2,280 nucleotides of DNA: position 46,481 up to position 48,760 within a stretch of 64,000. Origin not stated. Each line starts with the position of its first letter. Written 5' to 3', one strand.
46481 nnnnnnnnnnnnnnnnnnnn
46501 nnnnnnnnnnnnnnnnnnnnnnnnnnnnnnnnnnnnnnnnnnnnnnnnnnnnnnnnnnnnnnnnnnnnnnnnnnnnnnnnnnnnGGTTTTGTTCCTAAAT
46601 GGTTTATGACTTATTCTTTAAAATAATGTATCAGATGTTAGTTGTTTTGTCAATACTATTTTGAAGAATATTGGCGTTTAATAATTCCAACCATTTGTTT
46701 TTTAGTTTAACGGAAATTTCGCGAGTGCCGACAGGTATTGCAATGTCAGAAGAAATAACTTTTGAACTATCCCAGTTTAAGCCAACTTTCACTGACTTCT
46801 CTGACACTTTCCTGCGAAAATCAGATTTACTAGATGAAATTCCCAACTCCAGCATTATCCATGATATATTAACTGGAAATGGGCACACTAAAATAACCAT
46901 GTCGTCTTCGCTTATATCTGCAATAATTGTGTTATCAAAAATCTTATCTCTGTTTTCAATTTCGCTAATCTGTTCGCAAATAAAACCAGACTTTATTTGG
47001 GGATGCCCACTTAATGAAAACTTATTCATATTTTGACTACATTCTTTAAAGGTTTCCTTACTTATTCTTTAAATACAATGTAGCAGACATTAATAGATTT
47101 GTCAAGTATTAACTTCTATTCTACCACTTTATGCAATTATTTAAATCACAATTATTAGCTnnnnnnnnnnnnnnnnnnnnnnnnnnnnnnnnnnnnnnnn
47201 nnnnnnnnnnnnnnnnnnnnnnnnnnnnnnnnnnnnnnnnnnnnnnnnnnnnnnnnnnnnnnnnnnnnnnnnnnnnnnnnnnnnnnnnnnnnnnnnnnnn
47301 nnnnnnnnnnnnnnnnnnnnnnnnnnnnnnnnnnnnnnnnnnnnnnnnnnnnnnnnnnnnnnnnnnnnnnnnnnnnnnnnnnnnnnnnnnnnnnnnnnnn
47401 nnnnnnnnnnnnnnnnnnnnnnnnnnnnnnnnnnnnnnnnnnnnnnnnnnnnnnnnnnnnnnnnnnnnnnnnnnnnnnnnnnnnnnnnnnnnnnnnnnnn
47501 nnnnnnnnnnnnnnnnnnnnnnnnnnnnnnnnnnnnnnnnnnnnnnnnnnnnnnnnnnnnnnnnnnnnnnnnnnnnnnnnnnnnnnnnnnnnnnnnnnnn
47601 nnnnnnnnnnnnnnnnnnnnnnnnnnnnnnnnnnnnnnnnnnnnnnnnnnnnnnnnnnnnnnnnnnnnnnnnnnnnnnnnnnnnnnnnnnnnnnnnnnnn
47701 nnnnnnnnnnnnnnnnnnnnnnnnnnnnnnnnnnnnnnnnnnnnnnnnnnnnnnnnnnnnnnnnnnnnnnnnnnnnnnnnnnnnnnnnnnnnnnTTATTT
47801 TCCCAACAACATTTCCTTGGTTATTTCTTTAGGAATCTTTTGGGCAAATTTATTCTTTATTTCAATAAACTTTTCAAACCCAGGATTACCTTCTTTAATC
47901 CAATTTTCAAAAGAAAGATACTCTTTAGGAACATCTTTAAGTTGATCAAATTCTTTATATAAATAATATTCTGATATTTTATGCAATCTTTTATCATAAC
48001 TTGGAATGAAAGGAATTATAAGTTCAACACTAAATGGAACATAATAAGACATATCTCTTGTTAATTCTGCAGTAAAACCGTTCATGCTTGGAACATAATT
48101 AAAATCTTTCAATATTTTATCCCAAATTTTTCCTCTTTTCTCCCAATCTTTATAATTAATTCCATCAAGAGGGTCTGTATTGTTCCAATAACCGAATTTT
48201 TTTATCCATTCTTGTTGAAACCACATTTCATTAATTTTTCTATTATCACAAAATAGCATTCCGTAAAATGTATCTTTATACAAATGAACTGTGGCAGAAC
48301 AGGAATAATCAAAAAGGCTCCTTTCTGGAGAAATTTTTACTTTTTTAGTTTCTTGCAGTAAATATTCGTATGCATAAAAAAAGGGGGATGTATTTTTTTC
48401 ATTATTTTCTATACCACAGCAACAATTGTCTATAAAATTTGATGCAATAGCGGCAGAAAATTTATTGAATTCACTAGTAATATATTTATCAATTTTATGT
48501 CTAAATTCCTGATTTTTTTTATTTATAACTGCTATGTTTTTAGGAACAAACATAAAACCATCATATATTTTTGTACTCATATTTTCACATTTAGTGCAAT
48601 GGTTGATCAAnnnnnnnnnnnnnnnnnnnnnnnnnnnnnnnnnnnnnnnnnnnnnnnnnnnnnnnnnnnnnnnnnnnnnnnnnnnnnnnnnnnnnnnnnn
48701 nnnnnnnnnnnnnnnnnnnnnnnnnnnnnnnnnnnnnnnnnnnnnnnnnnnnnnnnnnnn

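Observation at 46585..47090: Recurring upstream motif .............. in front of consecutive minus-strand genes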

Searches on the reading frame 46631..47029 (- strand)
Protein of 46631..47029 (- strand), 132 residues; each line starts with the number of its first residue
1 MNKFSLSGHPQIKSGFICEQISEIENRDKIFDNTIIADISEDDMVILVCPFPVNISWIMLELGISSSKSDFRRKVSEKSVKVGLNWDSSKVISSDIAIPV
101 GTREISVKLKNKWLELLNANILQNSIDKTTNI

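Call 11: search_protein_families(library=pfam, proteins=[window:46631-47029:-], max_evalue=0.01)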
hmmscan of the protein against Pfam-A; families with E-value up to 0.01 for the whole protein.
window:46631-47029:- (132 aa): 0 families

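Call 13: find_related_loci(query=window:46631-47029:-, collection=viral_contigs, flank=4000)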
Query window:46631-47029:- (132 aa) in viral_contigs; peptide patterns used: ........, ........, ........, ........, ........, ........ (x = any residue, [..] = any of these).
43 stretches matched a pattern, but none encodes a relative of the query by tblastn (E <= 1e-3).

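Call 23: find_homologous_proteins(query=window:46631-47029:-, max_evalue=0.001)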
Query window:46631-47029:- (132 aa): 1 proteins with E <= 0.001 among 7 candidates.
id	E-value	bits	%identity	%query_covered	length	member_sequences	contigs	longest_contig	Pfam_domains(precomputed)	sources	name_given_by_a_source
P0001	5.5e-78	277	100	100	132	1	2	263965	-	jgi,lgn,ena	jgi:hypothetical protein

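Call 24: find_encoding_contigs(protein=P0001, flank=3000, max_places=6)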
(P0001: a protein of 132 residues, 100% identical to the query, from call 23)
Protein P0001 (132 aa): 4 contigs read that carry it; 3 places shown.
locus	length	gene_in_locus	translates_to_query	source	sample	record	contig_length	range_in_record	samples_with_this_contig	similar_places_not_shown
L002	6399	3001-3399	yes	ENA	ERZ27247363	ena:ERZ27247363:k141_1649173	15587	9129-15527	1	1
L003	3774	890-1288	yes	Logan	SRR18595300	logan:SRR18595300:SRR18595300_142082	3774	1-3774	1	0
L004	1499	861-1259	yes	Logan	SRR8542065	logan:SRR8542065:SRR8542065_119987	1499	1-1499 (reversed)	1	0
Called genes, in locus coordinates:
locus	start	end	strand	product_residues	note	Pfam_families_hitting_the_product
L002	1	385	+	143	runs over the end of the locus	-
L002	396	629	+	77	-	-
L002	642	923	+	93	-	-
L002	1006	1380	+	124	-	-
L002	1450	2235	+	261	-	-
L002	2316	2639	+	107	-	-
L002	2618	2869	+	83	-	-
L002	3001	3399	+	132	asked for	-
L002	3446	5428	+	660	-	PF01653:DNA_ligase_aden, PF09414:RNA_ligase (weak), PF03120:OB_DNA_ligase, PF00533:BRCT, PF12738:PTCB-BRCT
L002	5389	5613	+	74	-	-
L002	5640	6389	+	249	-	-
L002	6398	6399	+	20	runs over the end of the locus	?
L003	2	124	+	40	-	?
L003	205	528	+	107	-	-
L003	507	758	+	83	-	-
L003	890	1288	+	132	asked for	-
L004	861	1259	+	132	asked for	-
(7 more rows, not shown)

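Call 51: search_protein_families(library=phrogs, proteins=[window:46631-47029:-], max_evalue=0.001)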
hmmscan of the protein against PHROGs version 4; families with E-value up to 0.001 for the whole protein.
window:46631-47029:- (132 aa): 0 families

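Call 80: predict_structure(protein=window:46631-47029:-)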
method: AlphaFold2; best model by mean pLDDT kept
length: 132 residues; sequences in the alignment: 1
mean_pLDDT: 40.9   pTM: 0.32
mean pLDDT of the five models: 40.9, 39.6, 37.4, 35.7, 31.5
residues with pLDDT >= 90: 0; 70-90: 0; 50-70: 35; < 50: 97
segments of 3 or more residues with pLDDT < 50: 1-46, 48-57, 78-96, 120-132
pLDDT, mean of each block of 10 residues (from residue 1): 25 24 25 35 46 48 51 47 39 44 54 52 41 39
secondary structure, 60 per line:
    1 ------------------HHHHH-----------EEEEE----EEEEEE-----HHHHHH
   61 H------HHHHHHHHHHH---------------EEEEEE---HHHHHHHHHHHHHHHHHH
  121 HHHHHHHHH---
elements in order: H19-23 E35-39 E44-49 H55-61 H68-78 E94-99 H103-129

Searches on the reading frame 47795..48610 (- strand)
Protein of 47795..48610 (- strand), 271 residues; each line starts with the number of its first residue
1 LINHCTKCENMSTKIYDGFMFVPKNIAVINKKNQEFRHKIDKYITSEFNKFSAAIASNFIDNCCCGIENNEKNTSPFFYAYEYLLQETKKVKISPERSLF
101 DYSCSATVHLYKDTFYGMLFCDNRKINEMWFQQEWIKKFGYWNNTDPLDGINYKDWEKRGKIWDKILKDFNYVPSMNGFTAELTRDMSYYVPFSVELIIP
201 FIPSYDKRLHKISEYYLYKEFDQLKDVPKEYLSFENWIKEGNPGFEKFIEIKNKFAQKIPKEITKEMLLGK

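Call 11: search_protein_families(library=pfam, proteins=[window:47795-48610:-], max_evalue=0.01)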
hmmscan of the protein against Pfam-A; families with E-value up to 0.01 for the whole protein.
window:47795-48610:- (271 aa): 0 families

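Call 51: search_protein_families(library=phrogs, proteins=[window:47795-48610:-], max_evalue=0.001)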
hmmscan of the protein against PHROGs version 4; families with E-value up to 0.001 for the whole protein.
window:47795-48610:- (271 aa): 0 families

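Call 55: find_homologous_proteins(query=window:47795-48610:-, max_evalue=1e-10)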
Query window:47795-48610:- (271 aa): 16 proteins with E <= 1e-10 among 223 candidates.
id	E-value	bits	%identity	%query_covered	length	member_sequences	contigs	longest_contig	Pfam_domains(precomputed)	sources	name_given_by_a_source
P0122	1.9e-176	604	100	96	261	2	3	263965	-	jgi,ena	jgi:hypothetical protein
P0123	2.1e-106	374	60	96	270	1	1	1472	-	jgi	jgi:hypothetical protein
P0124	1.2e-103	365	58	96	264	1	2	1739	-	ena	-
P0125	6.7e-99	349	54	96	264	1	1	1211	-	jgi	jgi:hypothetical protein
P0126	6.8e-99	349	55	96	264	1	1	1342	-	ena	-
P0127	1.4e-96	342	56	96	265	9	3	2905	-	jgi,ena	-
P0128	1.7e-84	302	52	93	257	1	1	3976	-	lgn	-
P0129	1.2e-83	299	50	96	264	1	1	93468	-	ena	-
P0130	8.1e-75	270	49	96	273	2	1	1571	-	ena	-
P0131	4.6e-35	140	32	96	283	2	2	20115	-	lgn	-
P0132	2.4e-23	101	32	79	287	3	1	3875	-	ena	-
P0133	4.6e-21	94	32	75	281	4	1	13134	-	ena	-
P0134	5.6e-19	87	26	73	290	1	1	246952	-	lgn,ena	-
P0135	3.8e-15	74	31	63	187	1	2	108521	-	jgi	jgi:hypothetical protein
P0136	4.3e-11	61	30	69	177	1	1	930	-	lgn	-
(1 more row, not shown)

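Call 56: find_encoding_contigs(protein=P0129, flank=10000, max_places=2)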
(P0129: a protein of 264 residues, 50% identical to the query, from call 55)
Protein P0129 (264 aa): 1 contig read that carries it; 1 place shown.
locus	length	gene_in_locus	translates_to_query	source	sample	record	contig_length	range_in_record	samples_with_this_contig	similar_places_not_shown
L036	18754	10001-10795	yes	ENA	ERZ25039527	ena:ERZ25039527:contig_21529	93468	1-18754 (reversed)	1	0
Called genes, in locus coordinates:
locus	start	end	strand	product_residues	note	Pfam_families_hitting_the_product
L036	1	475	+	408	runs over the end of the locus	PF00712:DNA_pol3_beta (weak), PF02768:DNA_pol3_beta_3 (faint)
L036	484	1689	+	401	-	-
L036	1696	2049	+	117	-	-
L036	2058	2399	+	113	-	-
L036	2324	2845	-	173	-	-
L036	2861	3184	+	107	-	-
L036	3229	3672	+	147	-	-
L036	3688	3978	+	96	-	-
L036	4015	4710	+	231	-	-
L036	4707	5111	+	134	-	-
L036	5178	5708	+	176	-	-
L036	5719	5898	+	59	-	-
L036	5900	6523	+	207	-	PF01380:SIS, PF13580:SIS_2 (weak)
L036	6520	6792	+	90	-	-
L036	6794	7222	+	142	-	-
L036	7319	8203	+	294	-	PF07460:NUMOD3, PF08722:Tn7_TnsA-like_N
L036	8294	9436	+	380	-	PF10127:RlaP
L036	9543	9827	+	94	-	-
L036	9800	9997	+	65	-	-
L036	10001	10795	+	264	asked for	-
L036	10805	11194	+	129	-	-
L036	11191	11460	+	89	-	-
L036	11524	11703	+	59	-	-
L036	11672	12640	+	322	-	PF14311:DUF4379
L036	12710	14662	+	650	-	PF01653:DNA_ligase_aden, PF03120:OB_DNA_ligase, PF00533:BRCT, PF12738:PTCB-BRCT (weak)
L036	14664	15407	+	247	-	-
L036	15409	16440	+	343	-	PF06067:DUF932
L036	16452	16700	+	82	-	-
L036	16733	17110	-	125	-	PF10609:ParA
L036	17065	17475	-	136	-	PF01883:FeS_assembly_P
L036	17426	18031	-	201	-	-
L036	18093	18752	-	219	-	?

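Call 57: find_encoding_contigs(protein=P0128, flank=4000, max_places=2)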
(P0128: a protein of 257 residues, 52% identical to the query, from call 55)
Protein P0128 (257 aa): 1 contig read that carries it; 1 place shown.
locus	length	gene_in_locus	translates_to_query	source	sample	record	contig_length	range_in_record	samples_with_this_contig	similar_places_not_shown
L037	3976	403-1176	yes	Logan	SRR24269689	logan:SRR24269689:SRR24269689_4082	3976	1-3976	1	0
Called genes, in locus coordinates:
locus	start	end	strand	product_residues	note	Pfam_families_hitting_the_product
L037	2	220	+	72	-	?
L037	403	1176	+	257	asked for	-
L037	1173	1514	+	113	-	-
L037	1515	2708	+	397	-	PF02885:Glycos_trans_3N, PF00591:Glycos_transf_3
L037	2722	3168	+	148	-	-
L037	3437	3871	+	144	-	PF01042:Ribonuc_L-PSP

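Call 58: find_encoding_contigs(protein=P0127, flank=4000, max_places=3)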
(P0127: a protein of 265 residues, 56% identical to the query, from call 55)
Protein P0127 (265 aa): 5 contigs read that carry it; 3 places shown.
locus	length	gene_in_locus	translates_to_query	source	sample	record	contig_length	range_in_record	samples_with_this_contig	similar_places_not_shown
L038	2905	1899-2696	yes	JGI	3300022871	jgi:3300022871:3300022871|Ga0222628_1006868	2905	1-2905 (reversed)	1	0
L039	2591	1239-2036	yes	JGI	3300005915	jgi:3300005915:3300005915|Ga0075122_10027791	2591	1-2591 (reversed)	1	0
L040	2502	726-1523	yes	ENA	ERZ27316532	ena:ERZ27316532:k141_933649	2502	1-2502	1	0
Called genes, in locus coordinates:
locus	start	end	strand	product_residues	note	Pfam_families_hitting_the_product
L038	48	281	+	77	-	-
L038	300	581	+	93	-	-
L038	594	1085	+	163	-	PF08719:NADAR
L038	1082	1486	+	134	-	-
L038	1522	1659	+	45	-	-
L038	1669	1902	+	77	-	-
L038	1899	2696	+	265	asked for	-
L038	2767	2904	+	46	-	?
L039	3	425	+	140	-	?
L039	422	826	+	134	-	-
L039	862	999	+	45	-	-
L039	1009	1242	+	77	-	-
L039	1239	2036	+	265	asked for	-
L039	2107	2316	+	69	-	PF01165:Ribosomal_S21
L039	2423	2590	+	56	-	?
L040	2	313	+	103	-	?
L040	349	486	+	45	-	-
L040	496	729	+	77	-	-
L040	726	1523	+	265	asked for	-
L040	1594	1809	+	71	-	PF01165:Ribosomal_S21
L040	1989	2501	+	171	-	?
